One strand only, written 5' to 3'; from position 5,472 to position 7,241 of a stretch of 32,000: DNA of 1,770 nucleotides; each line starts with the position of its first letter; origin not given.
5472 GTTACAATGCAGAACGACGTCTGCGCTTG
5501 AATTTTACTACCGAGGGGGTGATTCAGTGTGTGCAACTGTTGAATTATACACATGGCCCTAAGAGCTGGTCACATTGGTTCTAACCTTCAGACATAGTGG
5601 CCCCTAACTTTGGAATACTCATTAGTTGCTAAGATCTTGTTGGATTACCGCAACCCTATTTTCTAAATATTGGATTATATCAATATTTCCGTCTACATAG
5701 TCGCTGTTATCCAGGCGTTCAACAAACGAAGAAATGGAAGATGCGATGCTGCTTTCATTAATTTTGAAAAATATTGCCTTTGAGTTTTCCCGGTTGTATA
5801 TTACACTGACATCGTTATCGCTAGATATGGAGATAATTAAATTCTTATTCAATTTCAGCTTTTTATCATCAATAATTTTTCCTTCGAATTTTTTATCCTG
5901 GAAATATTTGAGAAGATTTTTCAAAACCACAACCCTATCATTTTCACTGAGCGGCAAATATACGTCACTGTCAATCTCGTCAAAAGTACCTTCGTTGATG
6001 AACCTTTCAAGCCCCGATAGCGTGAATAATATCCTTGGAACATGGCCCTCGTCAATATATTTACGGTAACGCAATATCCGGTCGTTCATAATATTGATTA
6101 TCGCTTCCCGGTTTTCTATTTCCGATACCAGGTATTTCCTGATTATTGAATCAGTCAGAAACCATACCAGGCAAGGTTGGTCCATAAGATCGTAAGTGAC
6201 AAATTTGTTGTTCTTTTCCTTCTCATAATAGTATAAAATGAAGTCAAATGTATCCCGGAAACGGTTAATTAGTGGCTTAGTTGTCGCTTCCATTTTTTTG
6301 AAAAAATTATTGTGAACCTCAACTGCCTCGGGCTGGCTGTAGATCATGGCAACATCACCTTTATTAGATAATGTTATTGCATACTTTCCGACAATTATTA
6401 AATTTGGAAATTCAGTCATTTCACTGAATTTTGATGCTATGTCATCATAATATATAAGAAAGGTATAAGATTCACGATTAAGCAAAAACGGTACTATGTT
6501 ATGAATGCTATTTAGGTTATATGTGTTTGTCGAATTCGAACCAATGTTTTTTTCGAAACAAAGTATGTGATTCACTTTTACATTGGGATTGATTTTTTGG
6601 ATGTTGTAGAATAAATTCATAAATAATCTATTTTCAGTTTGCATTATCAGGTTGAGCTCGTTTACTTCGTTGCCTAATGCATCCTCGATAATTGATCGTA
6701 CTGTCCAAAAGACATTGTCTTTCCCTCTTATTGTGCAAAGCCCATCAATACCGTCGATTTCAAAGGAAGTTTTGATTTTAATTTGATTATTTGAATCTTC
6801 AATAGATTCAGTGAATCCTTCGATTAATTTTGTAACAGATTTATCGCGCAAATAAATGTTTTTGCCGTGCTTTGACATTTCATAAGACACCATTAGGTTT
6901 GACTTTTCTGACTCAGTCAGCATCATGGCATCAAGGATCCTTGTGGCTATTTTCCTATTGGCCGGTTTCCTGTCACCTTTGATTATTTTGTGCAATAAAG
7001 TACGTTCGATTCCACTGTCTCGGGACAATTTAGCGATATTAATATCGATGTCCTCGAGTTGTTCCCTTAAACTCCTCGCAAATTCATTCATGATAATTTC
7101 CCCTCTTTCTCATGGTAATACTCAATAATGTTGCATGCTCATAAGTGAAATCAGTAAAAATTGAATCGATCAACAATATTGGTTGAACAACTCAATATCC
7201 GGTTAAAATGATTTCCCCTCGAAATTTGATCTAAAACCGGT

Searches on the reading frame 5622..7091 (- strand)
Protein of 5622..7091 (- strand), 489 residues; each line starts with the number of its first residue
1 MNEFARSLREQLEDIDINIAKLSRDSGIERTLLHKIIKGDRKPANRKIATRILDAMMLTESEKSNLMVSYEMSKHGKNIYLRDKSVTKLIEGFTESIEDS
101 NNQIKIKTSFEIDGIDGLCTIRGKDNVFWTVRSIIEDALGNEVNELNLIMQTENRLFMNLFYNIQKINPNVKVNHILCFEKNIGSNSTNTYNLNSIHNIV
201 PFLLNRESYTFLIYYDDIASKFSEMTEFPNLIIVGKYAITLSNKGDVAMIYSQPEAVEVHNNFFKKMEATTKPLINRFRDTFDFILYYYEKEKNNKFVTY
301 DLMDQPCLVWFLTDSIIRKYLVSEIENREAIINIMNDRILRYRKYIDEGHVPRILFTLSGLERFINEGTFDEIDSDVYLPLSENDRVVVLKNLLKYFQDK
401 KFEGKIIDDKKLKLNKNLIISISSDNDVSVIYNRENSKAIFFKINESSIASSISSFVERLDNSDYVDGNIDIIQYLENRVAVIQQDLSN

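Call 7: search_protein_families(library=pfam, proteins=[window:5622-7091:-], max_evalue=0.01)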
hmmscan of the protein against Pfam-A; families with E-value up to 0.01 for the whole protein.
window:5622-7091:- (489 aa): 0 families

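Call 14: find_homologous_proteins(query=window:5622-7091:-)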
Query window:5622-7091:- (489 aa): 1 proteins with E <= 0.001 among 8000 candidates.
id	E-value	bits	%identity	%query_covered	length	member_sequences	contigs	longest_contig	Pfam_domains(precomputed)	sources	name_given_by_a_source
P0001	0.0e+0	1060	100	100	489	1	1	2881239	-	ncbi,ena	-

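Call 16: find_encoding_contigs(protein=P0001, flank=10000, max_places=5)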
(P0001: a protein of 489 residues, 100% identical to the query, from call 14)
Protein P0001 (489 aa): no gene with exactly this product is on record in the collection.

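Call 22: search_protein_families(library=ncbifam, proteins=[window:5622-7091:-], max_evalue=0.01)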
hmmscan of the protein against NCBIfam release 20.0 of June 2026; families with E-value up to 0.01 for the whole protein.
window:5622-7091:- (489 aa): 0 families
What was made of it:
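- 5622..7091 (-): Gene for a 489-aa one-component regulator: an XRE/Cro-C1 HTH at residues ~3-62 and a C-terminal tandem region with a phospholipase-D-like fold. It is the candidate binder of the boxes. Pfam and NCBIfam give no hit for the protein itself (calls 7, 22).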

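Call 25: find_homologous_proteins(query=P0005)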
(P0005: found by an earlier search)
Query P0005 (501 aa): 2 proteins with E <= 0.001 among 6802 candidates.
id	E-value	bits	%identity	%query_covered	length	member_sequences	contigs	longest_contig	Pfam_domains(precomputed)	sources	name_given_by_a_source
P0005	0.0e+0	1140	100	100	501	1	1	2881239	PF13240.12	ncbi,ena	-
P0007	2.5e-35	140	26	91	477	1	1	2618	PF13240.12,PF13248.12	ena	-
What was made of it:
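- Tried and rejected: A word-indexed homology search made the regulator and the 501-aa cluster protein look like orphans (calls 14, 25).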

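Call 30: find_homologous_proteins(query=P0002)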
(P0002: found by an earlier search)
Query P0002 (347 aa): 7797 proteins with E <= 0.001 among 8000 candidates; the best 120 are listed.
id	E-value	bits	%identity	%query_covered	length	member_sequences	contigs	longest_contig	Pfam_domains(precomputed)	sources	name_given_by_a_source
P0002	1.6e-224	762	100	100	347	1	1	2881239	PF01520.24,PF08239.18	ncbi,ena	-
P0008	3.1e-155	534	70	82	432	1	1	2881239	PF06347.20,PF01520.24,PF08239.18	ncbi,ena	-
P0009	1.4e-147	509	70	82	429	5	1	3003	PF06347.20,PF01520.24,PF08239.18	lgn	-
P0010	4.7e-121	422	66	84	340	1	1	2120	PF01520.24,PF08239.18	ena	-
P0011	1.8e-119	417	57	100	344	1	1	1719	PF06347.20,PF01520.24,PF08239.18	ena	-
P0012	2.0e-116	407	67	77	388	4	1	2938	PF06347.20,PF01520.24,PF08239.18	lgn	-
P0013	6.9e-116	405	65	78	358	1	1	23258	PF06347.20,PF01520.24,PF08239.18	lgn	-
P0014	3.5e-115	403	57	99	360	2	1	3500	PF06347.20,PF01520.24,PF08239.18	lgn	-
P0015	6.0e-114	399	66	79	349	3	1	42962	PF01520.24,PF08239.18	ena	-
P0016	9.2e-114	398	63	79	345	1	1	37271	PF06347.20,PF01520.24,PF08239.18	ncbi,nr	ncbi:MAG: N-acetylmuramoyl-L-alanine amidase [Lachnospiraceae bacterium]|nr:N-acetylmuramoyl-L-alani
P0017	2.3e-113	397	62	79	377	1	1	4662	PF06347.20,PF01520.24,PF08239.18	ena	-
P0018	3.9e-113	396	55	99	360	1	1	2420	PF06347.20,PF01520.24,PF08239.18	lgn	-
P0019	1.0e-112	395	66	79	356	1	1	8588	PF01520.24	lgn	-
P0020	2.5e-112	393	57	98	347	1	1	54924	PF01520.24,PF08239.18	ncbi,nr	ncbi:MAG: N-acetylmuramoyl-L-alanine amidase [Eubacterium sp.]|nr:N-acetylmuramoyl-L-alanine amidase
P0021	3.4e-112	393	65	79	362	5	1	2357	PF06347.20,PF01520.24,PF08239.18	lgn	-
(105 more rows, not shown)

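Call 33: find_encoding_contigs(protein=P0008, flank=6000, max_places=4)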
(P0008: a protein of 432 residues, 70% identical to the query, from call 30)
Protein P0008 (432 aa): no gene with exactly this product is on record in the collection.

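Call 35: search_protein_representatives(protein=P0001)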
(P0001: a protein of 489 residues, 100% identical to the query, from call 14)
Query: 489 residues. Proteins with E-value up to 0.001 (for the whole library): 1026; up to 1e-10: 645; up to 1e-30: 103. The best 150 are listed.
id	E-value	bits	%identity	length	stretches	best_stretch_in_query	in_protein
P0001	0.0e+00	1059.8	100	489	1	1-489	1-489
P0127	2.6e-105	369.3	36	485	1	1-481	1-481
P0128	9.5e-85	301.5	32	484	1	1-480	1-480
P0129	6.2e-61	223.0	28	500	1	3-488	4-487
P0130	9.6e-57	209.2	27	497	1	11-487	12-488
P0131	4.1e-56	207.2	29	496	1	1-487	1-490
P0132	3.1e-54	201.0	27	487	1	1-466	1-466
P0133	5.6e-54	200.1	27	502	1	1-486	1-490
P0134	1.1e-52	195.8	38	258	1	1-252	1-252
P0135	1.3e-51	192.3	29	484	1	1-466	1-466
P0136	5.1e-50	187.0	27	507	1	1-481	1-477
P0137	6.1e-50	186.8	26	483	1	2-483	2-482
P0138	1.4e-49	185.6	26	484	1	1-466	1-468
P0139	1.0e-46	176.2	24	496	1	2-466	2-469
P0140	3.9e-46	174.3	25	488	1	1-481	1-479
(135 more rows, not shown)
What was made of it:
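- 5622..7091 (-): Exhaustive HMMER finds 1026 family clusters (call 35).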

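Call 37: find_encoding_contigs(protein=P0127, flank=8000, max_places=4)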
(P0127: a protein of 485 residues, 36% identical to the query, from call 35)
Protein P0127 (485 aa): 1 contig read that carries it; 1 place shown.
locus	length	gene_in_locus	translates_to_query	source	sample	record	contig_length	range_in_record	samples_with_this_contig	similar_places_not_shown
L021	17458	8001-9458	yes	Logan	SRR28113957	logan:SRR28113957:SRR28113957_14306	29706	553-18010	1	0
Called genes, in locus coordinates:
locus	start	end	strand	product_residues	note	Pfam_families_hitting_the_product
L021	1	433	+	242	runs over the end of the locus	PF19567:CpsB_CapC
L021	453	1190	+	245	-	PF02706:Wzz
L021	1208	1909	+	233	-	-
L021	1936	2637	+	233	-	PF16403:Bact_surface_Ig-like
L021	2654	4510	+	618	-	PF13727:CoA_binding_3, PF00106:adh_short (faint), PF01370:Epimerase, PF02719:Polysacc_synt_2, PF04321:RmlD_sub_bind, PF01073:3Beta_HSD, PF16363:GDP_Man_Dehyd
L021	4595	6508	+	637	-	PF00015:MCPsignal, PF00532:Peripla_BP_1 (weak), PF13407:Peripla_BP_4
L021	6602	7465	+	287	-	PF00126:HTH_1, PF03466:LysR_substrate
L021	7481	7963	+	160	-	PF01966:HD (weak)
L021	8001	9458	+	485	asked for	-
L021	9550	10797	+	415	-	PF00464:SHMT, PF01212:Beta_elim_lyase, PF00155:Aminotran_1_2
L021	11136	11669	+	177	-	-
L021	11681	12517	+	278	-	PF00882:Zn_dep_PLPC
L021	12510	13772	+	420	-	PF11700:ATG22, PF07690:MFS_1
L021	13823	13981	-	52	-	-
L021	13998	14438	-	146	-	PF22381:Staph_reg_Sar_Rot, PF01047:MarR, PF12802:MarR_2, PF13463:HTH_27 (weak)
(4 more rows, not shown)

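Call 38: search_solved_structures(query=A1, max_evalue=1)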
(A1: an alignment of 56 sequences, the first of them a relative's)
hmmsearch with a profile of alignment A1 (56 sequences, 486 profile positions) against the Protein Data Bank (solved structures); distinct sequences matched with E-value up to 1: 22.
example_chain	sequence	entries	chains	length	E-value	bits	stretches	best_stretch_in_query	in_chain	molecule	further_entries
9iaq_A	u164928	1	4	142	0.00014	23.7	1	7-60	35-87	HTH cro/C1-type domain-containing protein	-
2b5a_A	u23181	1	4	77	0.00019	23.3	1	3-57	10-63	C.BclI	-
1y7y_A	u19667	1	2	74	0.00047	22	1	3-62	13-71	C.AhdI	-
7p4a_A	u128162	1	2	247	0.00056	21.8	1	3-51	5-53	Stl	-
3b7h_A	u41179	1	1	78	0.00088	21.1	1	5-60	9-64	Prophage Lp1 protein 11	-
8qe9_2A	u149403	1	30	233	0.00097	21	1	7-62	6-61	Helix-turn-helix XRE family protein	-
8q86_A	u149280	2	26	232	0.00098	21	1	7-62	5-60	Helix-turn-helix XRE family protein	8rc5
8tac_A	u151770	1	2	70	0.002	20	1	13-56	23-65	DBP48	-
2kpj_A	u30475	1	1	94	0.004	19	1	3-61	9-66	SOS-response transcriptional repressor, LexA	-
5tn0_A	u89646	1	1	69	0.025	16.3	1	6-59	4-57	HTH-type transcriptional regulator SinR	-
3qq6_A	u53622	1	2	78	0.035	15.9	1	6-59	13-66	HTH-type transcriptional regulator sinR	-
9sf2_A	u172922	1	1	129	0.04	15.7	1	7-55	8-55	Transcriptional regulator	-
3op9_A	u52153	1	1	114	0.056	15.2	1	2-62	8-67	Pli0006 protein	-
8ezt_A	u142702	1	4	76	0.083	14.6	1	6-57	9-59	HipB(Lp)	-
1b0n_A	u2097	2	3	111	0.086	14.6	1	6-59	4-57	PROTEIN (SINR PROTEIN) | HTH-TYPE TRANSCRIPTIONAL REGULATOR SINR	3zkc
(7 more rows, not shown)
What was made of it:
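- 5622..7091 (-): A family profile hits the HTH regions of C.BclI, C.AhdI and SinR (call 38).
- On XRE/Cro-C1 HTH one-component regulator with an adjacent operator: The family profile hits C.BclI, C.AhdI, Stl and SinR over residues 3-62 (call 38).
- Closest known: SinR. Same: The family profile hits the SinR HTH weakly (call 38).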

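Call 39: search_protein_families(library=pfam, alignment_id=A1, max_evalue=0.01)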
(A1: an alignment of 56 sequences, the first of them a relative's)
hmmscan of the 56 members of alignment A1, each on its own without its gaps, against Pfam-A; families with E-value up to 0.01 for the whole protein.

A. member 1, P0001 (489 aa): 0 families

B. families by the number of members that match (of 56 scanned): 11 families
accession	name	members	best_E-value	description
PF13560.12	HTH_31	29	8.5e-09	Helix-turn-helix domain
PF01381.28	HTH_3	27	1.8e-06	Helix-turn-helix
PF13443.12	HTH_26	24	4.1e-07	Cro/C1-type HTH DNA-binding domain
PF12844.13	HTH_19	12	1.7e-05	Helix-turn-helix domain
PF02477.20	Nairo_nucleo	1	0.0004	Nucleocapsid N protein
PF12728.13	HTH_17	1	0.0016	Helix-turn-helix domain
PF03683.19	UPF0175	1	0.0028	Uncharacterised protein family (UPF0175)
PF20317.4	HTH_60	1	0.0031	Helix-turn-helix domain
PF14338.12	Mrr_N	1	0.0053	Mrr N-terminal domain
PF13333.12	rve_2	1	0.0068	Integrase core domain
PF11502.13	BCL9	1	0.009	B-cell lymphoma 9 protein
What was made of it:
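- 5622..7091 (-): About half of 56 members hit Pfam HTH_31 or HTH_3 (call 39).
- On XRE/Cro-C1 HTH one-component regulator with an adjacent operator: Of 56 members, 24-29 hit HTH_31, HTH_3 or HTH_26 (call 39).
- On TrmB family: No Pfam hit to either domain (calls 7, 39).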

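Call 44: find_related_loci(query=A2, collection=genome_contigs, flank=5000)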
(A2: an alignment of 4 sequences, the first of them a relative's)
Query A2 (489 aa) in genome_contigs; peptide patterns used: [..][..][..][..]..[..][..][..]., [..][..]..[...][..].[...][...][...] (x = any residue, [..] = any of these).
52 stretches matched a pattern; 18 encode a relative of the query (tblastn E <= 1e-3); 17 distinct loci.
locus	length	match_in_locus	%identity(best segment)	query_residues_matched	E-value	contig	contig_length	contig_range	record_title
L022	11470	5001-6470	27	1-487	2e-58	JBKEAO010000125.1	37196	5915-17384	MAG: Anaerocolumna sp. isolate VLC_096 c_000001662643, whole genome shotgun sequence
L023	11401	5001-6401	29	1-466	1e-57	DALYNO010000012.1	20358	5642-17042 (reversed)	MAG TPA_asm: Anaerocolumna sp. isolate CTOTU46736 NODE_240_length_20358_cov_4.433433, whole genome shotgun sequence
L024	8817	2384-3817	24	1-481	6e-51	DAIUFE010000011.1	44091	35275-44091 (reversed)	MAG TPA_asm: Caproicibacter sp. isolate CTOTU40123 NODE_731_length_44091_cov_14.619766, whole genome shotgun sequence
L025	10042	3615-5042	23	1-480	2e-41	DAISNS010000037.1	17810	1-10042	MAG TPA_asm: Clostridiales bacterium isolate CTOTU40315 NODE_2950_length_17810_cov_6.819375, whole genome shotgun sequen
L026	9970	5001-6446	25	1-480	3e-50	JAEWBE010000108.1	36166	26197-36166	MAG: Bacillota bacterium isolate OH_PBB_24 k127_1043636, whole genome shotgun sequence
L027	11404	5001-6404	25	4-489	6e-41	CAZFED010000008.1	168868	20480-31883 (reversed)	MAG TPA_asm: uncultured Caproiciproducens sp. isolate SRP302447_co2_375 genome assembly, contig: NODE_303_length_168868_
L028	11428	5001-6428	23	1-480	1e-35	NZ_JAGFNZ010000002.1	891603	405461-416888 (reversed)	Caproiciproducens faecalis strain AGMB10547 AGMB10547_contigs_02, whole genome shotgun sequence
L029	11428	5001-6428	22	1-480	1e-30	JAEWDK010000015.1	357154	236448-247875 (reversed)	MAG: Bacillota bacterium isolate OH_PBB_95 k127_1828738, whole genome shotgun sequence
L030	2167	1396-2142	27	1-252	3e-29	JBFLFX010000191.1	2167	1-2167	MAG: Dysosmobacter sp. isolate SJF008 Contig_Cc_82044, whole genome shotgun sequence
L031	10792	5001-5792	26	1-275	9e-26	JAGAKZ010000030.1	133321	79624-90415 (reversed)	MAG: Oscillospiraceae bacterium isolate RGIG8538 Water_deer_Cecum-2__c202, whole genome shotgun sequence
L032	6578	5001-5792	27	1-277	1e-25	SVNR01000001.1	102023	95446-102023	MAG: Ruminococcus sp. isolate SIG544 NODE_4936_length_102023_cov_2.749274, whole genome shotgun sequence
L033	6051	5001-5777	28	1-267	4e-25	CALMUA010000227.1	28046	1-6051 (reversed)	MAG TPA_asm: uncultured Ruminococcus sp. isolate ERR1414211_bin.38_CONCOCT_v1.1_MAG genome assembly, contig: ERZ1749899.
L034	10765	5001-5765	26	1-263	3e-24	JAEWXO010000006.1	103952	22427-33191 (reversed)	MAG: Bacillota bacterium isolate OH_SFB_14 k127_985297, whole genome shotgun sequence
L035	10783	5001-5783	28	1-277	8e-22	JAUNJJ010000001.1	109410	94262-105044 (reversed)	MAG: Oscillospiraceae bacterium isolate S2A_St_21 NODE_28_length_109410_cov_32.254547, whole genome shotgun sequence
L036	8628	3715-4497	28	1-277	1e-21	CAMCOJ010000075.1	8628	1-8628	MAG: uncultured Ruminococcus sp. isolate ERR1855549_bin.43_metaWRAP_v1.3_MAG genome assembly, contig: ERZ9514786.3442, w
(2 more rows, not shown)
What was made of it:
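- Tried and rejected: A 4-sequence alignment worked (call 44).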

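Call 50: predict_structure(alignment_id=A1)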
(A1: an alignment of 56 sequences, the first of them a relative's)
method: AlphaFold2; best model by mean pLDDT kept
length: 489 residues; sequences in the alignment: 56
mean_pLDDT: 93.6   pTM: 0.92
mean pLDDT of the five models: 93.6, 93.4, 93.1, 90.9, 89.8
residues with pLDDT >= 90: 424; 70-90: 49; 50-70: 16; < 50: 0
segments of 3 or more residues with pLDDT < 50: none
pLDDT, mean of each block of 10 residues (from residue 1): 93 95 97 97 94 96 95 94 97 77 62 84 96 92 93 94 88 97 93 97 92 93 81 97 96 97 98 96 96 96 97 97 95 97 97 97 97 92 98 97 96 96 97 91 97 96 87 96 95
secondary structure, 60 per line:
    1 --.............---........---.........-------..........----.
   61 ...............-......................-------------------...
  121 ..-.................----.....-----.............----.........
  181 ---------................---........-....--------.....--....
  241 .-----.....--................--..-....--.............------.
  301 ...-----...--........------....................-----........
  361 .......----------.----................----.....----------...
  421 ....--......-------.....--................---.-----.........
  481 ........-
elements in order: H3-15 H19-26 H30-38 H46-55 H60-75 H77-98 E118-122 H124-140 E145-149 H155-167 E172-180 H190-205 E209-216 H218-221 E230-234 E237-241 E247-251 H254-269 E275-278 H281-293 E300-303 H314-320 H328-347 E353-357 H358-367 H383-398 E403-407 E418-424 E427-432 E440-444 H447-462 H472-488
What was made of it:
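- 5622..7091 (-): The AF2 model has pLDDT 93.6 (call 50).
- On XRE/Cro-C1 HTH one-component regulator with an adjacent operator: The AF2 model shows five N-terminal helices (call 50).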

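Call 54: fold_search(model_id=the predicted structure, library=pdb)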
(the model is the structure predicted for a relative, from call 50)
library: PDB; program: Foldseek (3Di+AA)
matches with E <= 10: 898; with E <= 0.001: 34
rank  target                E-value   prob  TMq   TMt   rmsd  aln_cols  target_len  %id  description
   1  7e0m_A                3.5e-06  1.00  0.24  0.28  17.0       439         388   10  Crystal structure of phospholipase D (released 2021-12-22)
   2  9fj0                  5.3e-06  1.00  0.23  0.29  16.1       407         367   10  Structure of the F13 protein (mutant G277C) of Vaccinia virus (released 2025-03-12)
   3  8yr5_L                5.6e-06  1.00  0.23  0.25  19.7       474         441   10  Crystal structure of E. coli phosphatidylserine synthase in apo state (released 2024-11-20)
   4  8yr5_I                6.5e-06  1.00  0.22  0.24  19.5       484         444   10  Crystal structure of E. coli phosphatidylserine synthase in apo state (released 2024-11-20)
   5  8yr5_H                6.9e-06  1.00  0.23  0.25  17.9       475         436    9  Crystal structure of E. coli phosphatidylserine synthase in apo state (released 2024-11-20)
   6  8yr5_J                7.6e-06  1.00  0.23  0.25  18.9       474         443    9  Crystal structure of E. coli phosphatidylserine synthase in apo state (released 2024-11-20)
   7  5bpd_C                8.5e-06  1.00  0.22  0.39  13.4       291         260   11  Structure of TrmBL2, an archaeal chromatin protein, shows a novel mode of DNA binding. (released 2015-09-02)
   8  8yr5_G                8.5e-06  1.00  0.22  0.24  19.6       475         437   10  Crystal structure of E. coli phosphatidylserine synthase in apo state (released 2024-11-20)
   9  5bpi_D                9.9e-06  1.00  0.22  0.40  13.3       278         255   11  Structure of TrmBL2, an archaeal chromatin protein, shows a novel mode of DNA binding. (released 2015-09-02)
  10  5bpd_D                1.1e-05  1.00  0.23  0.40  13.4       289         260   11  Structure of TrmBL2, an archaeal chromatin protein, shows a novel mode of DNA binding. (released 2015-09-02)
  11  8yr5_E                1.1e-05  1.00  0.23  0.25  18.9       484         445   10  Crystal structure of E. coli phosphatidylserine synthase in apo state (released 2024-11-20)
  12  8yr5_D                1.1e-05  1.00  0.22  0.24  19.5       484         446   10  Crystal structure of E. coli phosphatidylserine synthase in apo state (released 2024-11-20)
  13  8yr5_C                1.2e-05  1.00  0.22  0.24  18.9       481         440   10  Crystal structure of E. coli phosphatidylserine synthase in apo state (released 2024-11-20)
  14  2o8r_B                1.4e-05  1.00  0.22  0.19  18.9       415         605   11  Crystal Structure of Polyphosphate Kinase from Porphyromonas Gingivalis (released 2006-12-19)
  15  9fhk_B                1.4e-05  1.00  0.24  0.31  16.2       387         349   12  Structure of the F13 protein of Vaccinia virus (P21 crystal form) (released 2025-03-12)
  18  5bpd_B                2.4e-05  1.00  0.22  0.39  22.7       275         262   10  Structure of TrmBL2, an archaeal chromatin protein, shows a novel mode of DNA binding. (released 2015-09-02)
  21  5bpi_C                3.6e-05  1.00  0.23  0.41  13.2       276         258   11  Structure of TrmBL2, an archaeal chromatin protein, shows a novel mode of DNA binding. (released 2015-09-02)
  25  2f5t_X                1.6e-04  1.00  0.21  0.42   8.4       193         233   12  Crystal Structure of the sugar binding domain of the archaeal transcriptional regulator TrmB (released 2006-02-21)
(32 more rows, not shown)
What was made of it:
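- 5622..7091 (-): Foldseek matches PLD, PssA, PPK and the TrmB/TrmBL2 effector domain (call 54).
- Closest known: TrmB / TrmBL2 family. Same: Foldseek hits 5bpd, 5bpi and 2f5t at E 1e-5 to 1e-4 (call 54).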

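Call 55: find_encoding_contigs(protein=P0128, flank=5000, max_places=4)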
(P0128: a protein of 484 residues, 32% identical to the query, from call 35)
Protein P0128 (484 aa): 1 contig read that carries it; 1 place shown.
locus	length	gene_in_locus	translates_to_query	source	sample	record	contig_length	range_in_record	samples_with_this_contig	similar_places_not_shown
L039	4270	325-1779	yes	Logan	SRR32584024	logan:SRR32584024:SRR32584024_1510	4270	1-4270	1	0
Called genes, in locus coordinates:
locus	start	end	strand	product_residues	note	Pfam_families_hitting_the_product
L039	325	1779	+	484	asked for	-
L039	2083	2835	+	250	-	PF19567:CpsB_CapC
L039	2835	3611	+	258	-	PF02706:Wzz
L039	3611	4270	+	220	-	?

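Call 56: find_encoding_contigs(protein=P0129, flank=5000, max_places=4)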
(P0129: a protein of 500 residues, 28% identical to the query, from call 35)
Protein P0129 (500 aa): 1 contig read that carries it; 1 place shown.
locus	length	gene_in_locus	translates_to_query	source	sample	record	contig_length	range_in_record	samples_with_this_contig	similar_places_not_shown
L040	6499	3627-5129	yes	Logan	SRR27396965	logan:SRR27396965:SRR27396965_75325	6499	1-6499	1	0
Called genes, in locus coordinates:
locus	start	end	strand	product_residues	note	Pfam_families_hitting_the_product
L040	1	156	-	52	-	?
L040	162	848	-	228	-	PF02706:Wzz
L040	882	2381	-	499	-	PF01554:MatE (weak), PF03023:MurJ, PF01554:MatE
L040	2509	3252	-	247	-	PF02397:Bac_transf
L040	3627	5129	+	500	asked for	PF13560:HTH_31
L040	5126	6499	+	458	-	?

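Call 57: find_encoding_contigs(protein=P0131, flank=5000, max_places=4)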
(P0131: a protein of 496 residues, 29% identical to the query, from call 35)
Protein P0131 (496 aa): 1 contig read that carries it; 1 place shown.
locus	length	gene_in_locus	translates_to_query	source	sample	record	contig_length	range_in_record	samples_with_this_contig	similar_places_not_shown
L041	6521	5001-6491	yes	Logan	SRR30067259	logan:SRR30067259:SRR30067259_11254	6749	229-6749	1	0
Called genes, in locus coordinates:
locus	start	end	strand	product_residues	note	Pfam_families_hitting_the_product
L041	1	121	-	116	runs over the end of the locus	?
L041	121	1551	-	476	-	PF13727:CoA_binding_3, PF02397:Bac_transf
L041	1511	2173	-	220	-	-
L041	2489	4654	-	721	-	PF09371:Tex_N, PF22706:Tex_central_region, PF14639:YqgF (weak), PF16921:Tex_YqgF, PF14635:HHH_7, PF12836:HHH_3, PF17674:HHH_9, PF00575:S1, +1 more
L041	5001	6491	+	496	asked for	-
